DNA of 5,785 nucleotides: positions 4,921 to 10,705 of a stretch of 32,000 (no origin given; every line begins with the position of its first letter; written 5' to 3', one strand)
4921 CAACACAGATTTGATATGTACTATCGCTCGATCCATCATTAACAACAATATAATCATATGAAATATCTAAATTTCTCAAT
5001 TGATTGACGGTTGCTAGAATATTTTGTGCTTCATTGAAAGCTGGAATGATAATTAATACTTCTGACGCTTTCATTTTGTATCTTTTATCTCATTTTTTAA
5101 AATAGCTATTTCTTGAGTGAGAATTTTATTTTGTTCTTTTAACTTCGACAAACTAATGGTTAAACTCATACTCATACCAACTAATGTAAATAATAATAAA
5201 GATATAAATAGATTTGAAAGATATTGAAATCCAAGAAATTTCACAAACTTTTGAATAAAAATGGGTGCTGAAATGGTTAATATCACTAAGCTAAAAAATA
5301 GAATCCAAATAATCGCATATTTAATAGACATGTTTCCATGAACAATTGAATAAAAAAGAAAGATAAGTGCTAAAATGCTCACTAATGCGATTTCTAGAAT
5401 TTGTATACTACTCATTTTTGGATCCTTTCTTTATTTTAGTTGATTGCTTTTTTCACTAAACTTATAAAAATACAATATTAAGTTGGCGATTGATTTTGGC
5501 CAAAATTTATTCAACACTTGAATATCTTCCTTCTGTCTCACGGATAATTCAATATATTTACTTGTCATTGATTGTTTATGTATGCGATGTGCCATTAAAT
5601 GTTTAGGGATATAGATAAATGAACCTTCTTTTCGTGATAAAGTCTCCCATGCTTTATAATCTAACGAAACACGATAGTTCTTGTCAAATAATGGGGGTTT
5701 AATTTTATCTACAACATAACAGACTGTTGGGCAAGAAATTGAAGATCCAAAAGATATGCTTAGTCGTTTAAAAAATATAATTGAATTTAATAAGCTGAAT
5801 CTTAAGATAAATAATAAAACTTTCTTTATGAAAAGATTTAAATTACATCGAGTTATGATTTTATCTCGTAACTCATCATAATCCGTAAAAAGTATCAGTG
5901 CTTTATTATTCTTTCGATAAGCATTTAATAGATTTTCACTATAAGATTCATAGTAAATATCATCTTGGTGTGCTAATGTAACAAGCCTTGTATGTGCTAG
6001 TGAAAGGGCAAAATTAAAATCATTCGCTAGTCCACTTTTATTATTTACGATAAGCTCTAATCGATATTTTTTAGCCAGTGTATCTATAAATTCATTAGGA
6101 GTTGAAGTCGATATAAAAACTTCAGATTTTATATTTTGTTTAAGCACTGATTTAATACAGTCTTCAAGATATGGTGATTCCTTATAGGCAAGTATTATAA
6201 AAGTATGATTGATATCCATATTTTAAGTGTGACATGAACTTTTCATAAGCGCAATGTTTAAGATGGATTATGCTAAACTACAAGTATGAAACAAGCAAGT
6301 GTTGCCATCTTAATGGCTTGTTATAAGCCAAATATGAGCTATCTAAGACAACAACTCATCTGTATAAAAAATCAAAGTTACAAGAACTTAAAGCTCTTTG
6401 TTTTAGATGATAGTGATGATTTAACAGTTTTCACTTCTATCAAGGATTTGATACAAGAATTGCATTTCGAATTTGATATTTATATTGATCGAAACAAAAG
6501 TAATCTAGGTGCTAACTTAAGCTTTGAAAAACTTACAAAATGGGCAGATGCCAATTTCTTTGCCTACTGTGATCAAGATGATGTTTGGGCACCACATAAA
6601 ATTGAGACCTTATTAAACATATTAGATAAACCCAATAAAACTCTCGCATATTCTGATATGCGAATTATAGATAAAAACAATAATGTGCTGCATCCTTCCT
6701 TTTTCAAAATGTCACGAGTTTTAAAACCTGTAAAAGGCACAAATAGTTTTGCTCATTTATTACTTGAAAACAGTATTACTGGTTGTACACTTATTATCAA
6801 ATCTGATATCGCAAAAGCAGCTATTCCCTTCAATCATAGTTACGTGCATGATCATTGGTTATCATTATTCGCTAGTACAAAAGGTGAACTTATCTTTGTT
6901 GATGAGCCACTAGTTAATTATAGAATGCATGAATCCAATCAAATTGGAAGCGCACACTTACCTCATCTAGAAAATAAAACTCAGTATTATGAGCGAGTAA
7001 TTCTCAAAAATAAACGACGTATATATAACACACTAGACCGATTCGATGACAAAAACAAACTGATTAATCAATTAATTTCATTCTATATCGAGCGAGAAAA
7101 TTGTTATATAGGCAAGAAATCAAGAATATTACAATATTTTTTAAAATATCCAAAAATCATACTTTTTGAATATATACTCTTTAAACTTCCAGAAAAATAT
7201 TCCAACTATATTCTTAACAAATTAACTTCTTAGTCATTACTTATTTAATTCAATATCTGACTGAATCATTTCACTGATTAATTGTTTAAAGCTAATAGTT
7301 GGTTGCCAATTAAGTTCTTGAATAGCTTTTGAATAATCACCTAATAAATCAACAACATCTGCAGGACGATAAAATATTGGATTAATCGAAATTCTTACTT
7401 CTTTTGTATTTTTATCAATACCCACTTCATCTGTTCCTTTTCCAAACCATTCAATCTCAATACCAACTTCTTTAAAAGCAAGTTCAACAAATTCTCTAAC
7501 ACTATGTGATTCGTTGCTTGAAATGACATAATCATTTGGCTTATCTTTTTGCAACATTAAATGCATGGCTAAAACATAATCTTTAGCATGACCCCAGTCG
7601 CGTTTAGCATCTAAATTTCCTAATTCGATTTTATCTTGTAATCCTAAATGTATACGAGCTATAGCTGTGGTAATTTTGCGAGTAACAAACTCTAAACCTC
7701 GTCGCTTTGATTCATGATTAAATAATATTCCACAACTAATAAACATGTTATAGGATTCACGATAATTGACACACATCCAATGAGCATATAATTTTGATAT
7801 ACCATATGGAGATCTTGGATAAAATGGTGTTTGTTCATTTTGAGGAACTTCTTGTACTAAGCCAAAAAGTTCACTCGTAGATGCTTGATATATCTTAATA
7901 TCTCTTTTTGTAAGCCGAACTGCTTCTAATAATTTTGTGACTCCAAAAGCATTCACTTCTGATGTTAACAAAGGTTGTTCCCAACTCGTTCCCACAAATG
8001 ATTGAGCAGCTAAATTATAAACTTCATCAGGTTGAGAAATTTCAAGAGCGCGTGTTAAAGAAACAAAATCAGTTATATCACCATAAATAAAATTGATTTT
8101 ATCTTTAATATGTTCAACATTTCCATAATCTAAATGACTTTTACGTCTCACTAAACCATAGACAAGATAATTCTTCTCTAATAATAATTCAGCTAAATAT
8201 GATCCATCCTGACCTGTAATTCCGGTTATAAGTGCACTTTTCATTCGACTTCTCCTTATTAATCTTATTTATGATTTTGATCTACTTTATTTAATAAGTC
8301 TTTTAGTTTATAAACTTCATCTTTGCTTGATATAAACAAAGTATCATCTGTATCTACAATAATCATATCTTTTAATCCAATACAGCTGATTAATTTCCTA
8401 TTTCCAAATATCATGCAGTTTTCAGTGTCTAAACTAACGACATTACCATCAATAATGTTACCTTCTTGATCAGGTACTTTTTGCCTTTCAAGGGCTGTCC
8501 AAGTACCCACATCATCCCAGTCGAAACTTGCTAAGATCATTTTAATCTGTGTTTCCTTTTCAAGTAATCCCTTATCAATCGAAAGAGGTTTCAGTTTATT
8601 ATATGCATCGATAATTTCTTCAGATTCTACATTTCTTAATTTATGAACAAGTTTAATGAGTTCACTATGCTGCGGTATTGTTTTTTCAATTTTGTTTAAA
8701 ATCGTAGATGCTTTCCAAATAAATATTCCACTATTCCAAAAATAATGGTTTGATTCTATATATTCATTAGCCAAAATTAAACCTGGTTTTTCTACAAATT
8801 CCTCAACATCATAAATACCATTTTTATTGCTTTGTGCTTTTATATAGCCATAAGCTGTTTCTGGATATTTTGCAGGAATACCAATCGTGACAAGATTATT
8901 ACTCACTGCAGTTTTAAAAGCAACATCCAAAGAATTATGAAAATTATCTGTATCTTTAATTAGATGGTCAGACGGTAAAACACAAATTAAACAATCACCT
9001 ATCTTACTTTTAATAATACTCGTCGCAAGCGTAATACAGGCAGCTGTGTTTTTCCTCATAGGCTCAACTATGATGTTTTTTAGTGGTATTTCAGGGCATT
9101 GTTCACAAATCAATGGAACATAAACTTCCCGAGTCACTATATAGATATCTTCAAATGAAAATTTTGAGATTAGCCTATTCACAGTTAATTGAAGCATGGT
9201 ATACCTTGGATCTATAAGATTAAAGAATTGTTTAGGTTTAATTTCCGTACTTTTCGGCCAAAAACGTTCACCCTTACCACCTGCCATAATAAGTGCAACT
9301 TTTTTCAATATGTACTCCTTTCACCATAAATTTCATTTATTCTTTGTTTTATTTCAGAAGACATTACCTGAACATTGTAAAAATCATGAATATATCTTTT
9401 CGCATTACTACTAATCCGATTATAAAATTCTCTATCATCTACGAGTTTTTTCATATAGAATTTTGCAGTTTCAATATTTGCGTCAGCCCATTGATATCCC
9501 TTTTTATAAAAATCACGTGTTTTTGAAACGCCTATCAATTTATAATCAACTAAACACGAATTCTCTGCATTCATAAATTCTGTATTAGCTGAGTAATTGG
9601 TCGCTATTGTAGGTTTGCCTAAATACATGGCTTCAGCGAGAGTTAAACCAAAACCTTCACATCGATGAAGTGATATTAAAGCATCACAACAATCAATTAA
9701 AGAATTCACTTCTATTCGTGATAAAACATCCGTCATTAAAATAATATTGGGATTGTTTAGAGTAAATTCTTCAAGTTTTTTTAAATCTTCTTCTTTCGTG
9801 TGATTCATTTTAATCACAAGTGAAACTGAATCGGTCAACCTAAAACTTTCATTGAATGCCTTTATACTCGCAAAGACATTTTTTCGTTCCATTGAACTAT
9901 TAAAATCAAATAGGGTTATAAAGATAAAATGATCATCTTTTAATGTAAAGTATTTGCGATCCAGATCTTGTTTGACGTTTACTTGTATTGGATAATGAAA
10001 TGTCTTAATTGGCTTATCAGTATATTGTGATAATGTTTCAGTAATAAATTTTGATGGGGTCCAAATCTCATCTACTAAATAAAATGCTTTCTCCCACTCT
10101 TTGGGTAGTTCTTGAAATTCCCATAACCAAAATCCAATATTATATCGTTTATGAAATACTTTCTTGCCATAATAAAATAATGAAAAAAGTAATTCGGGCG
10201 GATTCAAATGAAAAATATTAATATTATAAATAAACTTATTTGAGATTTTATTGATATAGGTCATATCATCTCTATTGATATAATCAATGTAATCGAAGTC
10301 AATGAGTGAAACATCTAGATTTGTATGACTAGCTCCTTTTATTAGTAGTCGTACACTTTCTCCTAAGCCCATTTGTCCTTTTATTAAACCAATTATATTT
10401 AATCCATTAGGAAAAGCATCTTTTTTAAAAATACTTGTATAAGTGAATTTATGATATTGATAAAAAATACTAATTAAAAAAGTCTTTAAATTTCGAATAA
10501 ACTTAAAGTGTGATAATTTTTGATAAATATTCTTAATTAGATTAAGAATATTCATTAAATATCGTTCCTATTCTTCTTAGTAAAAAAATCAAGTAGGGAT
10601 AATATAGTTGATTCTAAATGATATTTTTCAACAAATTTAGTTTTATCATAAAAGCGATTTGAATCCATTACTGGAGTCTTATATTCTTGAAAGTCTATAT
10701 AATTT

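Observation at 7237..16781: Amino-sugar pathway with three ATP-grasp amidoligase domains instead of the usual N-acyltransferase: candidate route to an aminoacyl- or peptidyl-decorated 6-deoxyhexosamine glycan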

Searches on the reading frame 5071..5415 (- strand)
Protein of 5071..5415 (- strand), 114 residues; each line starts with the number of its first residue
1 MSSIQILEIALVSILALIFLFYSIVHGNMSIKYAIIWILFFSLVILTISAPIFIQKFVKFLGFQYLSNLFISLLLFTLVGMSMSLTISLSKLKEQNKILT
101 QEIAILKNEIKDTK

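Call 4: search_protein_families(library=pfam, proteins=[window:5071-5415:-], max_evalue=0.01)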
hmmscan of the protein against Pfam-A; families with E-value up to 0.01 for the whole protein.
window:5071-5415:- (114 aa): 1 family
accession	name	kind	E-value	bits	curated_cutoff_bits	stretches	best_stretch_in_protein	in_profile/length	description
PF10066.14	DUF2304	-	5.6e-17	62.4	25.5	1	9-108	6-105/106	Uncharacterized conserved protein (DUF2304)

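Call 68: search_protein_families(library=ncbifam, proteins=[window:5071-5415:-], max_evalue=0.01)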
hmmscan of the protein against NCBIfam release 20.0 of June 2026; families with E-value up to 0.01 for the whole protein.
window:5071-5415:- (114 aa): 1 family
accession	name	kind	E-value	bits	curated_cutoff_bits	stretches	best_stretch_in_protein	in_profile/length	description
NF041622.1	KwaA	equivalog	0.0068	16.2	100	1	36-107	9-81/182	anti-phage protein KwaA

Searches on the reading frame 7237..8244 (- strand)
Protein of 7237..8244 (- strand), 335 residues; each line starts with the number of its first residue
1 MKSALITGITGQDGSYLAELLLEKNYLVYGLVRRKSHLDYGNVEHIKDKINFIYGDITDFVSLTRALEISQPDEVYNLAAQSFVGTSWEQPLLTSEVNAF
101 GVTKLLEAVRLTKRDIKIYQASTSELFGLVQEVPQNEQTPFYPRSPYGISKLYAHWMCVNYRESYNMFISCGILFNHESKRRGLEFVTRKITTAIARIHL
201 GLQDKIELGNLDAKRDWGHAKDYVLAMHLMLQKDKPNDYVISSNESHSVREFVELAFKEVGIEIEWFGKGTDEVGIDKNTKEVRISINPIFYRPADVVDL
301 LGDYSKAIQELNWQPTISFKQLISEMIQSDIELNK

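Call 3: search_protein_families(library=pfam, proteins=[window:7237-8244:-], max_evalue=0.01)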
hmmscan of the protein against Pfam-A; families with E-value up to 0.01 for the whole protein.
window:7237-8244:- (335 aa): 5 families
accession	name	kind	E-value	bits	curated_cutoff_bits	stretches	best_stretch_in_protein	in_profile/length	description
PF16363.11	GDP_Man_Dehyd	-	4.5e-138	460.7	27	1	5-326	1-332/332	GDP-mannose 4,6 dehydratase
PF01370.27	Epimerase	-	3.6e-68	230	20.9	1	4-241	1-239/240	NAD dependent epimerase/dehydratase family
PF04321.23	RmlD_sub_bind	-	1.7e-10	40.9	27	1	4-154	3-132/287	RmlD substrate binding domain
PF02719.21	Polysacc_synt_2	-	0.0013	18.4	20.2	1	5-110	2-116/293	Polysaccharide biosynthesis protein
PF13460.12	NAD_binding_10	-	0.0078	16.5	27.2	0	8-68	1-59/184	NAD(P)H-binding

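Call 5: search_protein_families(library=ncbifam, proteins=[window:7237-8244:-], max_evalue=0.001)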
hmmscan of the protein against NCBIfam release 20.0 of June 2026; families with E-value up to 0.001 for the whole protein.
window:7237-8244:- (335 aa): 17 families
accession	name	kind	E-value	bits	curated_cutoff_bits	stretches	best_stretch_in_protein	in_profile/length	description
TIGR01472.1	gmd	equivalog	6.6e-139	462.8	415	1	2-333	1-341/342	GDP-mannose 4,6-dehydratase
TIGR01181.1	dTDP_gluc_dehyt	equivalog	4.3e-32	111.5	365.1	1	4-328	2-309/321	dTDP-glucose 4,6-dehydratase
TIGR04180.1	EDH_00030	hypoth_equivalog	6.7e-31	107.4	475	1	5-266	2-262/297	NAD-dependent 4,6-dehydratase LegB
TIGR01179.1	galE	equivalog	1.5e-22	79.9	262.3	1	5-264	3-279/332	UDP-glucose 4-epimerase GalE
TIGR02622.1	CDP_4_6_dhtase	equivalog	4.1e-21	75.5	278.45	1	2-166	5-173/352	CDP-glucose 4,6-dehydratase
NF007582.0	PRK10217.1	equivalog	2.8e-12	46.4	698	1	1-323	1-324/355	dTDP-glucose 4,6-dehydratase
NF043036.1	ErythonDh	equivalog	1.5e-10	40.8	325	1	5-161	4-163/321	D-erythronate dehydrogenase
NF007490.0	PRK10084.1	subfamily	5.2e-10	38.8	649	1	47-326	49-330/361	dTDP-glucose 4,6-dehydratase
NF007956.0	PRK10675.1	subfamily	5.4e-10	38.9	394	1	5-157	4-159/338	UDP-glucose 4-epimerase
NF011728.1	PRK15181.1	equivalog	1.5e-08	34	760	1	2-178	16-196/348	Vi polysaccharide biosynthesis UDP-N-acetylglucosaminuronic acid C-4 epimerase TviC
NF052578.1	StrlDmthSdmBMthl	equivalog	4.9e-07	29.8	600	1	4-160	3-147/328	sterol demethylase protein SdmB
TIGR03466.1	HpnA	hypoth_equivalog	7.2e-07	28.4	367.65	1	3-148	2-139/327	hopanoid-associated sugar epimerase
TIGR01214.1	rmlD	equivalog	3.7e-06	26.3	224.05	1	5-182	3-158/285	dTDP-4-dehydrorhamnose reductase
NF008872.0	PRK11908.1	equivalog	4e-06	26.1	294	0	1-133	1-128/349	bifunctional UDP-4-keto-pentose/UDP-xylose synthase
NF042423.1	oxyalk_red_Shew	equivalog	5.7e-05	22.3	580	1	2-159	9-157/331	2-alkyl-3-oxoalkanoate reductase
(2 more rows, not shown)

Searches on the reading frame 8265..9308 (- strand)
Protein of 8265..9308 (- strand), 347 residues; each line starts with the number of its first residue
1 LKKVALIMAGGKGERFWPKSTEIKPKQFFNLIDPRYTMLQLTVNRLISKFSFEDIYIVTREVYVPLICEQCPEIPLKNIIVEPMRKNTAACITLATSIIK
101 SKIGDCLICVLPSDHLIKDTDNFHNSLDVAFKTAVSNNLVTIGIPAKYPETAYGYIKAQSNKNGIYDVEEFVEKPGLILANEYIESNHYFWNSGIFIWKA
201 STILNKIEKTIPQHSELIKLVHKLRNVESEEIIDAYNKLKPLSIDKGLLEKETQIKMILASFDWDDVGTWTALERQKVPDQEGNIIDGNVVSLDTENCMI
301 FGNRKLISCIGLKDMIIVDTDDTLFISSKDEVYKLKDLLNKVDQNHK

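Call 3: search_protein_families(library=pfam, proteins=[window:8265-9308:-], max_evalue=0.01)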
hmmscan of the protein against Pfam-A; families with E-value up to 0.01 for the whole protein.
window:8265-9308:- (347 aa): 2 families
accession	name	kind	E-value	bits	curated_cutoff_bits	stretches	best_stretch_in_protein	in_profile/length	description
PF00483.29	NTP_transferase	-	4.7e-39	134.9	21.2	1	5-275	2-237/245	Nucleotidyl transferase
PF22640.1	ManC_GMP_beta-helix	-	1.6e-15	57.2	27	1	288-341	1-54/55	MannoseP isomerase/GMP-like beta-helix domain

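Call 5: search_protein_families(library=ncbifam, proteins=[window:8265-9308:-], max_evalue=0.001)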
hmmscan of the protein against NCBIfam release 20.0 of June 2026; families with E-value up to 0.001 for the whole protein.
window:8265-9308:- (347 aa): 6 families
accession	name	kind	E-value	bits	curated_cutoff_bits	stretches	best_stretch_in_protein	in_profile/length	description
TIGR01479.1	GMP_PMI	equivalog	5.2e-86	289.3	372.95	1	5-346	3-349/467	mannose-1-phosphate guanylyltransferase/mannose-6-phosphate isomerase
NF012004.0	PRK15460.1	equivalog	3.7e-59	200.6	859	1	4-344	7-357/478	mannose-1-phosphate guanyltransferase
TIGR01099.1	galU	equivalog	2.3e-08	33.9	326.8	1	84-237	99-244/261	UTP--glucose-1-phosphate uridylyltransferase GalU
TIGR03992.1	Arch_glmU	subfamily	5.6e-06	25.5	292.1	1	5-215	3-184/393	bifunctional sugar-1-phosphate nucleotidylyltransferase/acetyltransferase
NF002023.0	PRK00844.1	subfamily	0.00012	21.1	458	0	86-209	100-214/408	glucose-1-phosphate adenylyltransferase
NF001947.0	PRK00725.1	subfamily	0.00084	18.2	470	0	86-211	112-228/426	glucose-1-phosphate adenylyltransferase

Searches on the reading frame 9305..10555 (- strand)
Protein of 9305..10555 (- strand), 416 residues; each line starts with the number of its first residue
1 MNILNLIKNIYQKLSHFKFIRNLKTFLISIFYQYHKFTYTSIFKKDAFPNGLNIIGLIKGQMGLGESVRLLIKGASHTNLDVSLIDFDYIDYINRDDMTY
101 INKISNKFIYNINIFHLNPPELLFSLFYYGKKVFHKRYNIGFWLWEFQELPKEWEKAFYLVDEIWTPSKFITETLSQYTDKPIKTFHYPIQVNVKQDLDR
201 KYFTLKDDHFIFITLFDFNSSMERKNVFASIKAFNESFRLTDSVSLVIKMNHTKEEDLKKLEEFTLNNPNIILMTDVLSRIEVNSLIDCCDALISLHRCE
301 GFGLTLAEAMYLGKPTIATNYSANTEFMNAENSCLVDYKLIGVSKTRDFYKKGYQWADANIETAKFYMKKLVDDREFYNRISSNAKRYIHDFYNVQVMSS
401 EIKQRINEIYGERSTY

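Call 3: search_protein_families(library=pfam, proteins=[window:9305-10555:-], max_evalue=0.01)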
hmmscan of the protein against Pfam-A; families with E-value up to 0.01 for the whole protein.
window:9305-10555:- (416 aa): 2 families
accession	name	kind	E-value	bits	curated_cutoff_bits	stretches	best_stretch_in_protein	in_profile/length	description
PF00534.26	Glycos_transf_1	-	1.7e-14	54.1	26.4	1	223-387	26-171/172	Glycosyl transferases group 1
PF13692.12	Glyco_trans_1_4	-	1.5e-09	38.7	27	1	222-337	10-125/142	Glycosyl transferases group 1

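Call 5: search_protein_families(library=ncbifam, proteins=[window:9305-10555:-], max_evalue=0.001)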
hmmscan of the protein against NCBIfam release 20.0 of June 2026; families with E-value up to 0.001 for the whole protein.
window:9305-10555:- (416 aa): 5 families
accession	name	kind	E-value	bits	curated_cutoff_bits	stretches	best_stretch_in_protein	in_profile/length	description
TIGR04047.1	MSMEG_0565_glyc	hypoth_equivalog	1.3e-06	27.8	259.85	1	224-337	205-324/373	MSMEG_0565 family glycosyltransferase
TIGR02470.1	sucr_synth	equivalog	1e-05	23.9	810.4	1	290-410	644-748/784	sucrose synthase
NF053787.1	GlcN_PG_synth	equivalog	1.1e-05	24.5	480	1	269-335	241-307/361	N-acetylglucosaminyl phosphatidylglycerol synthase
TIGR03999.1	thiol_BshA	equivalog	1.5e-05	24.1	273.7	1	225-333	212-316/375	N-acetyl-alpha-D-glucosaminyl L-malate synthase BshA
NF041139.1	TreT_Thcocales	equivalog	0.00075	18.4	775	0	280-319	304-343/412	trehalose synthase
